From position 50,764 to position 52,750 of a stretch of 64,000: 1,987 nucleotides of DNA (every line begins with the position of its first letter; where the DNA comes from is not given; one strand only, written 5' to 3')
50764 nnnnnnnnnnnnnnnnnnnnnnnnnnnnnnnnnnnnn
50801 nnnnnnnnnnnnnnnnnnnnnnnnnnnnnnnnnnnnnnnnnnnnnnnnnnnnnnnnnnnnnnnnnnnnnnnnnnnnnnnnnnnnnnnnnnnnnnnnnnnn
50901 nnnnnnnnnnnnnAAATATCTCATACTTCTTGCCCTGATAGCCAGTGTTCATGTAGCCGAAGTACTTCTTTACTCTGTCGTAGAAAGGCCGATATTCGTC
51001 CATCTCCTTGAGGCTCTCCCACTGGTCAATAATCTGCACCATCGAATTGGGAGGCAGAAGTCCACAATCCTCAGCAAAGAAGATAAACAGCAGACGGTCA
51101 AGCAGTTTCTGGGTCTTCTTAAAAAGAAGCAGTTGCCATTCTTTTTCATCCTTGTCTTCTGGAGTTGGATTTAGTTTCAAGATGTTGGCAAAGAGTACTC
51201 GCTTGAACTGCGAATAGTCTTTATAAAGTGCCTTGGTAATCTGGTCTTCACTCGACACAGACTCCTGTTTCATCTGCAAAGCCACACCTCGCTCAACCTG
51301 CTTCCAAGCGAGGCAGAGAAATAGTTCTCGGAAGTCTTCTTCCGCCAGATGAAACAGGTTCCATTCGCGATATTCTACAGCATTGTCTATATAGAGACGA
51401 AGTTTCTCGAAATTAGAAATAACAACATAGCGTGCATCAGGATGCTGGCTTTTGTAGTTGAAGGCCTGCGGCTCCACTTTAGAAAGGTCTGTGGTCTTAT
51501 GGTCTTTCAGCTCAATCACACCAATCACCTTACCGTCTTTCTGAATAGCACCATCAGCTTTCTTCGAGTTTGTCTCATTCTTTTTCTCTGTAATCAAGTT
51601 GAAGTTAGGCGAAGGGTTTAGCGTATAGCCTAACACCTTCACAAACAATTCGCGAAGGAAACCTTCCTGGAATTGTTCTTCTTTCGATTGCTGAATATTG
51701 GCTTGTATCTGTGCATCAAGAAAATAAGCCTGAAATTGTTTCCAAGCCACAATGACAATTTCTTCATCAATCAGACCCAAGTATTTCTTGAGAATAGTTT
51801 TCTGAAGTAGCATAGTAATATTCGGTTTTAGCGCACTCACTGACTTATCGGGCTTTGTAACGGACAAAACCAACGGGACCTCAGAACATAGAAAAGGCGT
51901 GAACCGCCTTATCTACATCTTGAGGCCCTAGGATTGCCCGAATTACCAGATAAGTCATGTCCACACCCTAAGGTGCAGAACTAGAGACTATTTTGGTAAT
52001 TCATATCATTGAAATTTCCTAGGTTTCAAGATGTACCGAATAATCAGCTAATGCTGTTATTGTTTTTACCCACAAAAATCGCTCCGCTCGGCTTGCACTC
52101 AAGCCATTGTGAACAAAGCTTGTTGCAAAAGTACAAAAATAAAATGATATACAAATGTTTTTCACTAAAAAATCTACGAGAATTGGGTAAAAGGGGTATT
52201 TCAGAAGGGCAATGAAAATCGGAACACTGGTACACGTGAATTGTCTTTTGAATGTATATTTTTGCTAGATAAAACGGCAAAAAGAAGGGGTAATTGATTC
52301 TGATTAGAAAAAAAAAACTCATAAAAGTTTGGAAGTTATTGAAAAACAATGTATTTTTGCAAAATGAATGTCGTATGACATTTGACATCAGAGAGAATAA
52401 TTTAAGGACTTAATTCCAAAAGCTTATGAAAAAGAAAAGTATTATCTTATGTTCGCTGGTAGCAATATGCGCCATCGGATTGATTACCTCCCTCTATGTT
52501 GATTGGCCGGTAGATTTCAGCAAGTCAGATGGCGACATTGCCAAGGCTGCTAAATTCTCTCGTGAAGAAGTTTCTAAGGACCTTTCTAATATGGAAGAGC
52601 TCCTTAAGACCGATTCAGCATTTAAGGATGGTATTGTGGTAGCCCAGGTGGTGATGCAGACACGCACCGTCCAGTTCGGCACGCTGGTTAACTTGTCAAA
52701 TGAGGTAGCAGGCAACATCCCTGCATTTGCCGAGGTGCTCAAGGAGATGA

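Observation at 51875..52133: Long leader of the restriction-modification operon with two mutually exclusive RNA folds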

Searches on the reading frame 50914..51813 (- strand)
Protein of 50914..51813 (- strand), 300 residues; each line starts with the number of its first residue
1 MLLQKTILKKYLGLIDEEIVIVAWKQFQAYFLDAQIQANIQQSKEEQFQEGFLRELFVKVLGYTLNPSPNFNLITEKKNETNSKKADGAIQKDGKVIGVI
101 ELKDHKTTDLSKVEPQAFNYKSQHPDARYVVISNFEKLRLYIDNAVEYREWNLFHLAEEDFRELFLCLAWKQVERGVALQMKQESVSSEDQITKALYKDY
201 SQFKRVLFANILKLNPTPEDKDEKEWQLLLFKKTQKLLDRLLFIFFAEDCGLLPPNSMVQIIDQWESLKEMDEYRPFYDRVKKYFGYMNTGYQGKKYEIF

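Call 59: find_homologous_proteins(query=window:50914-51813:-, max_evalue=1e-20)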
Query window:50914-51813:- (300 aa): 918 proteins with E <= 1e-20 among 1774 candidates; the best 120 are listed.
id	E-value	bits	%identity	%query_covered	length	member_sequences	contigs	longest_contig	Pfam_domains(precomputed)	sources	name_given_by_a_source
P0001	1.6e-185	633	95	100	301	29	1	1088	PF20465.5,PF04313.21,PF20464.4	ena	-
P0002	1.5e-174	597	89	100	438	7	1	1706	PF20465.5,PF20464.4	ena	-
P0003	2.7e-174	596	91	99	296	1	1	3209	PF20465.5,PF20464.4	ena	-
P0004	3.7e-163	560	82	100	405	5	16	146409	PF20465.5,PF20464.4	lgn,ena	-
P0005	1.6e-161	554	83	100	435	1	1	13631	PF20465.5,PF20464.4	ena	-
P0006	6.5e-160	549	82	100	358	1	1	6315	PF20465.5,PF20464.4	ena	-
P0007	4.3e-158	543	81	100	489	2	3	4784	PF20465.5,PF20464.4,PF20473.5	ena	-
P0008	4.6e-158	543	81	100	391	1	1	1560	PF20465.5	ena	-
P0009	6.7e-158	543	81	100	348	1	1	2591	PF20465.5,PF20464.4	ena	-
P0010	2.2e-157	541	80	100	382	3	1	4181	PF20465.5,PF20464.4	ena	-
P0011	1.1e-155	535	80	100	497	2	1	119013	PF20465.5,PF04313.21,PF20473.5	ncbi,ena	-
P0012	6.2e-154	530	89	90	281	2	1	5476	PF04313.21,PF20464.4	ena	-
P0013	5.4e-152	523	77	100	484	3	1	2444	PF20465.5,PF20464.4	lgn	-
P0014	7.0e-152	523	78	100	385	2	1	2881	PF20465.5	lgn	-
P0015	1.7e-151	522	78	100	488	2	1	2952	PF20465.5,PF02384.23,PF20464.4,PF20473.5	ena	-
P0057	2.5e-125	436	67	100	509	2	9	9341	PF20465.5,PF04313.21,PF20473.5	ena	-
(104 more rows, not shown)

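Call 60: find_encoding_contigs(protein=P0004, flank=1500, max_places=10)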
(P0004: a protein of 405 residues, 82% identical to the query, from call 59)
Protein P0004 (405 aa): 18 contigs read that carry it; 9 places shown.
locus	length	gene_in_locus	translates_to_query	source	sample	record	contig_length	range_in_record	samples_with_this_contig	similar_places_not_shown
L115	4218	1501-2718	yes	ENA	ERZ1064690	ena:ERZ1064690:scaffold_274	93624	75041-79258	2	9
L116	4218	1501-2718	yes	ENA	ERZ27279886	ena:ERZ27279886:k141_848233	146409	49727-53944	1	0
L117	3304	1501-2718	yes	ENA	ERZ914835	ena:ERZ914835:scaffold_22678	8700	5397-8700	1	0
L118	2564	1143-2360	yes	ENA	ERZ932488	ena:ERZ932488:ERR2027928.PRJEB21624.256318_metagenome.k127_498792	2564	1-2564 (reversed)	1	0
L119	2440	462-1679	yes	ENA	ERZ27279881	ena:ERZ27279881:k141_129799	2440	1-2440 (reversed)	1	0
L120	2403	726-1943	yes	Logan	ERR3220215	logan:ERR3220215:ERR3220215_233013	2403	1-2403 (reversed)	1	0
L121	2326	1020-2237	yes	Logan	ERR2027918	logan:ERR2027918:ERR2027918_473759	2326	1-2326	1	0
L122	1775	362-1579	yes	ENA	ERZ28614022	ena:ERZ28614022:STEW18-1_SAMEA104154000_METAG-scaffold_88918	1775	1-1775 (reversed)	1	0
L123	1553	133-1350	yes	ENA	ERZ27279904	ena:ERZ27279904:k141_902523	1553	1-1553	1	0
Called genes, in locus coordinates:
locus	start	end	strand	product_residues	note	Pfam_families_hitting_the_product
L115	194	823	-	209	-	PF18291:HU-HIG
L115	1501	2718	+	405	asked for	PF20464:MmeI_N (weak), PF20465:MmeI_hel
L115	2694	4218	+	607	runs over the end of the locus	PF01170:UPF0020 (faint), PF02384:N6_Mtase, PF20473:MmeI_Mtase, PF07669:Eco57I, PF12950:TaqI_C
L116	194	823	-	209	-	PF18291:HU-HIG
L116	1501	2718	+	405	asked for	PF20464:MmeI_N (weak), PF20465:MmeI_hel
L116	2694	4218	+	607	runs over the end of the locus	PF01170:UPF0020 (faint), PF02384:N6_Mtase, PF20473:MmeI_Mtase, PF07669:Eco57I, PF12950:TaqI_C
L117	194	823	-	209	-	PF18291:HU-HIG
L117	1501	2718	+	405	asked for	PF20464:MmeI_N (weak), PF20465:MmeI_hel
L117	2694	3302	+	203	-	?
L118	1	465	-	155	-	?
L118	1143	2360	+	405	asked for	PF20464:MmeI_N (weak), PF20465:MmeI_hel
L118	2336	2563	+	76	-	?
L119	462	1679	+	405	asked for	PF20464:MmeI_N (weak), PF20465:MmeI_hel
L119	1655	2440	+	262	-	?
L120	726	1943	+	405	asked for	PF20464:MmeI_N (weak), PF20465:MmeI_hel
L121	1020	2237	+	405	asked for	PF20464:MmeI_N (weak), PF20465:MmeI_hel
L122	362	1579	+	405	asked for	PF20464:MmeI_N (weak), PF20465:MmeI_hel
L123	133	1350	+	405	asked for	PF20464:MmeI_N (weak), PF20465:MmeI_hel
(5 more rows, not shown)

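Call 61: find_encoding_contigs(protein=P0057, flank=1500, max_places=10)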
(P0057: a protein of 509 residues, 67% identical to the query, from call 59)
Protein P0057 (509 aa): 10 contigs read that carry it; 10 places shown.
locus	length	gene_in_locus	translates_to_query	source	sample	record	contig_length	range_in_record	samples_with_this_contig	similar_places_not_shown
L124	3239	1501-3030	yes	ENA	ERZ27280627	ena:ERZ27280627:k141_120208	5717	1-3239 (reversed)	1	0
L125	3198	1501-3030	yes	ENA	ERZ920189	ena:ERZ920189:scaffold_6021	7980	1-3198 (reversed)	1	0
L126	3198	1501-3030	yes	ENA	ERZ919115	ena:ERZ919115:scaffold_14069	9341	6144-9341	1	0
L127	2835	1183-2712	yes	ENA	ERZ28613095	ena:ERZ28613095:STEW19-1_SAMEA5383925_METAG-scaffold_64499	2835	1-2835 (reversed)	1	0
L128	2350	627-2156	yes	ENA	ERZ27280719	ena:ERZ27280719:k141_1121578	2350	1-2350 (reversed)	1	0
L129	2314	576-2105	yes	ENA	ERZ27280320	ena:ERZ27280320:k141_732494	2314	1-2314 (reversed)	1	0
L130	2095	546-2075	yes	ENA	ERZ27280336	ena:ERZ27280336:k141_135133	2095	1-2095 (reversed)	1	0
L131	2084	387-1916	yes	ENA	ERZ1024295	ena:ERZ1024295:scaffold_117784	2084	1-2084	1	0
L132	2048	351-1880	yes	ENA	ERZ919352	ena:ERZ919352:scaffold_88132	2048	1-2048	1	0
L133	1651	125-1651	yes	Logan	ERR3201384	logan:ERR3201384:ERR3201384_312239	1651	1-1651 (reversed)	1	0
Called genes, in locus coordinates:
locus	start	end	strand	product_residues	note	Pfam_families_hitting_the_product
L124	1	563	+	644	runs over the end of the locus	PF00890:FAD_binding_2, PF01134:GIDA (faint), PF01266:DAO (weak), PF03486:HI0933_like (faint), PF07992:Pyr_redox_2 (faint), PF02910:Succ_DH_flav_C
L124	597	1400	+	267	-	PF13085:Fer2_3, PF12838:Fer4_7 (weak), PF13183:Fer4_8 (weak)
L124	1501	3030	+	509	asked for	PF04313:HSDR_N (weak), PF20465:MmeI_hel (weak), PF20473:MmeI_Mtase (faint)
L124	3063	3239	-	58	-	?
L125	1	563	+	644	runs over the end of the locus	PF00890:FAD_binding_2, PF01134:GIDA (faint), PF01266:DAO (weak), PF03486:HI0933_like (faint), PF07992:Pyr_redox_2 (faint), PF02910:Succ_DH_flav_C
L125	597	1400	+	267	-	PF13085:Fer2_3, PF12838:Fer4_7, PF13183:Fer4_8 (weak)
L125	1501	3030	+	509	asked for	PF04313:HSDR_N (weak), PF20465:MmeI_hel (weak), PF20473:MmeI_Mtase (faint)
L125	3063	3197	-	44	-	?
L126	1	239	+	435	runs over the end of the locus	PF00890:FAD_binding_2, PF01134:GIDA (faint), PF01266:DAO (weak), PF07992:Pyr_redox_2 (faint)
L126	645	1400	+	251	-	PF13085:Fer2_3, PF13183:Fer4_8 (weak), PF12838:Fer4_7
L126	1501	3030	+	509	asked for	PF04313:HSDR_N (weak), PF20465:MmeI_hel (weak), PF20473:MmeI_Mtase (faint)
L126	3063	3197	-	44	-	?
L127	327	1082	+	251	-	PF13085:Fer2_3, PF13183:Fer4_8 (weak), PF12838:Fer4_7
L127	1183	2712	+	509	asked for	PF04313:HSDR_N (weak), PF20465:MmeI_hel (weak), PF20473:MmeI_Mtase (faint)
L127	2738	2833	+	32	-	?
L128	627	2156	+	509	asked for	PF04313:HSDR_N (weak), PF20465:MmeI_hel (weak), PF20473:MmeI_Mtase (faint)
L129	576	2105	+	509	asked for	PF04313:HSDR_N (weak), PF20465:MmeI_hel (weak), PF20473:MmeI_Mtase (faint)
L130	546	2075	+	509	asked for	PF04313:HSDR_N (weak), PF20465:MmeI_hel (weak), PF20473:MmeI_Mtase (faint)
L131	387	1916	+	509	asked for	PF04313:HSDR_N (weak), PF20465:MmeI_hel (weak), PF20473:MmeI_Mtase (faint)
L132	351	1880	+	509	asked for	PF04313:HSDR_N (weak), PF20465:MmeI_hel (weak), PF20473:MmeI_Mtase (faint)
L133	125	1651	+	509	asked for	PF04313:HSDR_N (weak), PF20465:MmeI_hel (weak), PF20473:MmeI_Mtase (faint)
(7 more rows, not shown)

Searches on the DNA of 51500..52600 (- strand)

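Call 4: search_rna_families(source=window, start=51500, end=52600, threshold=evalue, max_evalue=10, show_alignments=3)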
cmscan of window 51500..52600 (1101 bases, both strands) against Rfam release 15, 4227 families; matches with E-value up to 10: 4.
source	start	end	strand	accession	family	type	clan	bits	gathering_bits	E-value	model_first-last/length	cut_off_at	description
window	51999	52079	-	RF00474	snosnR57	Gene; snRNA; snoRNA; CD-box;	-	19.2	50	8.7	1-95/95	no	Small nucleolar RNA snR57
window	52384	52452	+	RF00158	SNORD82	Gene; snRNA; snoRNA; CD-box;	-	17.4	43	2.4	1-70/70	no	Small nucleolar RNA SNORD82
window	51767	51831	-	RF00275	SNORD56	Gene; snRNA; snoRNA; CD-box;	-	15.4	36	6.9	1-71/71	no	Small nucleolar RNA SNORD56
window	51736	51766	-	RF03455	mir-9847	Gene; miRNA;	-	14.5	74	6.7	1-75/75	no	mir-9847 microRNA precursor family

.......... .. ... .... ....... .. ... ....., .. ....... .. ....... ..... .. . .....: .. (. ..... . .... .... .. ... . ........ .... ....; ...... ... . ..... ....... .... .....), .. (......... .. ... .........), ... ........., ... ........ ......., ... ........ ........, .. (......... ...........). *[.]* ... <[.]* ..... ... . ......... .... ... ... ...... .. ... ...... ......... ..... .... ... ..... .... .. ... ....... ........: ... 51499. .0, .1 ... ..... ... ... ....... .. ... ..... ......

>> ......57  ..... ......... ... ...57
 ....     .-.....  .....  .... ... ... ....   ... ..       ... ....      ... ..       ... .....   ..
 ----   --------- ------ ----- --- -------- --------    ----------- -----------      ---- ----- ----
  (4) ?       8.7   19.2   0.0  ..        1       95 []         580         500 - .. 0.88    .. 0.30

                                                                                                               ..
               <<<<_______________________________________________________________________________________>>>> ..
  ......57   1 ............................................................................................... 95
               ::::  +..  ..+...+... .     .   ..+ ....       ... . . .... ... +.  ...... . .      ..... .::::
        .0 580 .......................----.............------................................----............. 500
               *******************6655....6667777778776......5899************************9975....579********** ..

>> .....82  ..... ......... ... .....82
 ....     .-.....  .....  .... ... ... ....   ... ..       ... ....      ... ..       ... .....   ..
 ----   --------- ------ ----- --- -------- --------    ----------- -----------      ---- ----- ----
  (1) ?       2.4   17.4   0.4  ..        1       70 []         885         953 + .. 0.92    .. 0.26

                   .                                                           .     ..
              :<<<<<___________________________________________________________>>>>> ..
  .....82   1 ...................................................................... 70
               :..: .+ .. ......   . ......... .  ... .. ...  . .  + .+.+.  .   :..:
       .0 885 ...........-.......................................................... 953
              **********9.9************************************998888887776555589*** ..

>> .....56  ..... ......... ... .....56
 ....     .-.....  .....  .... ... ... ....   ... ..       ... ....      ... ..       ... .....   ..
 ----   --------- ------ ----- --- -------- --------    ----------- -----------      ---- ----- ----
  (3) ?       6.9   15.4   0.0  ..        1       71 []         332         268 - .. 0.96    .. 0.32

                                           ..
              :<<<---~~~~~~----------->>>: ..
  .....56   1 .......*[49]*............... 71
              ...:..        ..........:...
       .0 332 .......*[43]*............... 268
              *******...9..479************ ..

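Call 21: search_dna_similar(query=window:51814-52110:-, collection=phages, mode=distant, max_evalue=0.001)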
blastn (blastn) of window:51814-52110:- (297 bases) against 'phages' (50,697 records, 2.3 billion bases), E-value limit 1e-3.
No match.

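Call 22: search_dna_similar(query=window:51814-52110:-, collection=plasmids, mode=distant, max_evalue=0.001)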
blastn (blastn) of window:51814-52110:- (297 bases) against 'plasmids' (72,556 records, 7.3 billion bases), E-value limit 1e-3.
No match.

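Call 72: search_rna_families(source=window, start=51825, end=52125, threshold=evalue, max_evalue=10)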
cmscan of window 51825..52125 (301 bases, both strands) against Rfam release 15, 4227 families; matches with E-value up to 10: 2.
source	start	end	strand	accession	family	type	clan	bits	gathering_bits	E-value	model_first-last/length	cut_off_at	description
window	51999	52079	-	RF00474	snosnR57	Gene; snRNA; snoRNA; CD-box;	-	19.2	50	2.4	1-95/95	no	Small nucleolar RNA snR57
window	52093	52121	-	RF01081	SBWMV1_UPD-PKe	Cis-reg;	-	15.8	38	2.8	1-26/26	no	Pseudoknot of upstream pseudoknot domain (UPD) of the 3'UTR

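Call 77: build_rna_model(alignment_id=A3, structure=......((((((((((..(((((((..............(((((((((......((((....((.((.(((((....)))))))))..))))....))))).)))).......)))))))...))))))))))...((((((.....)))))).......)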
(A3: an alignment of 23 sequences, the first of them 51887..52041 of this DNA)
Model R1 built from alignment A3 (23 sequences, 160 columns); structure: as given.
model positions 155; base pairs 45; branch points 1; effective number of sequences 0.86; information 0.591 bits per position. Calibrated on 0.2 Mb of random sequence (short: E-values are rough).
structure used (alignment columns):
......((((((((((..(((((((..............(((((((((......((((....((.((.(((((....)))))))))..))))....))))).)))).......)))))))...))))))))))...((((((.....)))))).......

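Call 79: search_with_rna_model(model_id=R1, sources=[window, L001, L002, L003, L004, L005, L006, L007, L008, L009, L010, L011, L012, L013, L014, L015, L016, L017, L018, L019, L020, L021, L022, L023, L024, L025, L026, L027, L028, L029, L030, L031, L032, L033, L034, L035, L036, L037, L038, L039, L040, L041, L042, L043, L044, L045, L046, L047, L048, L049, L050, L051, L052, L053, L054, L055, L056, L057, L058, L059, L060, L061, L062, L063, L064, L065, L066, L067, L068, L069, L070, L071, L072, L073, L074, L075, L076, L077, L078, L079, L080], max_evalue=1)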
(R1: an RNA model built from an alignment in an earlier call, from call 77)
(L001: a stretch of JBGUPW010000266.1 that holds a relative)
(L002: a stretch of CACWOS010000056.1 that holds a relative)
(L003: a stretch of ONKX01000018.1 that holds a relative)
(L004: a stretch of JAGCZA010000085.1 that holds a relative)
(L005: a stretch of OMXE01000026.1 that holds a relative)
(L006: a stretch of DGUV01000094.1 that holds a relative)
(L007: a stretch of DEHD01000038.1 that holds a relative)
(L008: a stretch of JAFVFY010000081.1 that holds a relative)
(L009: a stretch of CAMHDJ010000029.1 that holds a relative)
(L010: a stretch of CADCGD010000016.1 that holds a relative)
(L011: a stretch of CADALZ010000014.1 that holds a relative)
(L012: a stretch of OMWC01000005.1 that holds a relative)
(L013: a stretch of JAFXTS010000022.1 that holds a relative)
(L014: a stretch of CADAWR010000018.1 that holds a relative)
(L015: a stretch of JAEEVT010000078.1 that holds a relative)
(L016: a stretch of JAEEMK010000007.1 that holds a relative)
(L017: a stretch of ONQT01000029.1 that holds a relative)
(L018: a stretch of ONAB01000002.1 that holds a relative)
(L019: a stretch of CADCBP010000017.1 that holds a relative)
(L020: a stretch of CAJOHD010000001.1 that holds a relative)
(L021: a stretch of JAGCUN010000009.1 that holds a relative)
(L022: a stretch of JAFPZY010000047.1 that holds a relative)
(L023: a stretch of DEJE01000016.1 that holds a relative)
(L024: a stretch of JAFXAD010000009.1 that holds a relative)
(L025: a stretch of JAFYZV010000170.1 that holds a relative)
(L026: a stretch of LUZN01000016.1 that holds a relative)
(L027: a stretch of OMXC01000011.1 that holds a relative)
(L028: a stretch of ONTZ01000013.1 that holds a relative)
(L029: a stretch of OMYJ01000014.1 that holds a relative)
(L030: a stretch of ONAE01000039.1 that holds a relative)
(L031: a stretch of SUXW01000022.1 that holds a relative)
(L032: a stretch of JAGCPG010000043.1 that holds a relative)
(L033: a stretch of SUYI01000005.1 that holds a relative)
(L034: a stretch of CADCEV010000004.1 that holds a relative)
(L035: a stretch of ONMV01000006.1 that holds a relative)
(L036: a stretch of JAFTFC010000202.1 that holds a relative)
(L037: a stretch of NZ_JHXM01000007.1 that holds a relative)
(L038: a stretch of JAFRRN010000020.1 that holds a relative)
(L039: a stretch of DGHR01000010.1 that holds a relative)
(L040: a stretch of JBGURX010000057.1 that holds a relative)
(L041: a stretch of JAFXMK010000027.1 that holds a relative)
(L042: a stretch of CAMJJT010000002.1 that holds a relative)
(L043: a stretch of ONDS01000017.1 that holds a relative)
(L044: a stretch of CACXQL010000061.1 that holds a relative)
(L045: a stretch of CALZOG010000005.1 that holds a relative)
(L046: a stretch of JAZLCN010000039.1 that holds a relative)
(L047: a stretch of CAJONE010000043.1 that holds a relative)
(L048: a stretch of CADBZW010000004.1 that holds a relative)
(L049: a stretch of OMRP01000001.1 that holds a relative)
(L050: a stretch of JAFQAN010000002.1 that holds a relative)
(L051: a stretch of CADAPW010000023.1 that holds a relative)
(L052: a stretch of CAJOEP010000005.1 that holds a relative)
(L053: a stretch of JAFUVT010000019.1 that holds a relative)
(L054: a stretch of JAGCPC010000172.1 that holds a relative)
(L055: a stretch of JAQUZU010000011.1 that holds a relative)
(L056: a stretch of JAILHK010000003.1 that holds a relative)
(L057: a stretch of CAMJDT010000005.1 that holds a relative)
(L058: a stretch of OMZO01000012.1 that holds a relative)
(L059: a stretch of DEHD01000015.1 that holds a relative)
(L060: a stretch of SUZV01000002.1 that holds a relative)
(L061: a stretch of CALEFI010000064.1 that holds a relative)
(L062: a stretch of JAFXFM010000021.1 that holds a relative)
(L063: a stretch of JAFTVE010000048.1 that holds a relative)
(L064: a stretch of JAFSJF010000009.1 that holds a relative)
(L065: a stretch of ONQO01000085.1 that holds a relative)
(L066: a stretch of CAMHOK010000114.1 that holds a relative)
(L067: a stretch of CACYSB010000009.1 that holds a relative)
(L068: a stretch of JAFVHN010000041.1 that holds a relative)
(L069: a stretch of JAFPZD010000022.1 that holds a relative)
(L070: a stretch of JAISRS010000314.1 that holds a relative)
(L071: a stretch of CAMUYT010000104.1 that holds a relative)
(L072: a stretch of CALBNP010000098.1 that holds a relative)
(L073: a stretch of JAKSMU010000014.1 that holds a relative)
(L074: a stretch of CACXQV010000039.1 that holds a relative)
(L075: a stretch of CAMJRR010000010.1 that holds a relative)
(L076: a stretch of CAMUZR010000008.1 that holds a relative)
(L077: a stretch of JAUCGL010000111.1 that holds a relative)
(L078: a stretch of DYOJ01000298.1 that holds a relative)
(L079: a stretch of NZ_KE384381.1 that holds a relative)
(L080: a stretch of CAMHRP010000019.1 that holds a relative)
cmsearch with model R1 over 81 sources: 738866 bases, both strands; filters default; matches with E-value up to 1: 12.
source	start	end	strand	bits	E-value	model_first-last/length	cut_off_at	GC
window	51887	52041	-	193.9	1.9e-41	1-155/155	no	0.41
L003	2773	2927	+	193.6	2.3e-41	1-155/155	no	0.43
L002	2149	2302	+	190.5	1.2e-40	1-155/155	no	0.43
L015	2772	2927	+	180.2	2.6e-38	1-155/155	no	0.42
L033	2773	2926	+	178.6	6e-38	1-155/155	no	0.42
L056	2768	2925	+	176.9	1.5e-37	1-155/155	no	0.42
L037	2768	2924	+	175.3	3.5e-37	1-155/155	no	0.43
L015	2897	2994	-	25.6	0.0059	1-155/155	no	0.45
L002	2272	2369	-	23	0.023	1-155/155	no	0.46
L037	2894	3038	-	18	0.32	1-155/155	no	0.39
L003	2897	2994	-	17.9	0.35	1-155/155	no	0.44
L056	2895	2960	-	17.3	0.48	1-155/155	no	0.45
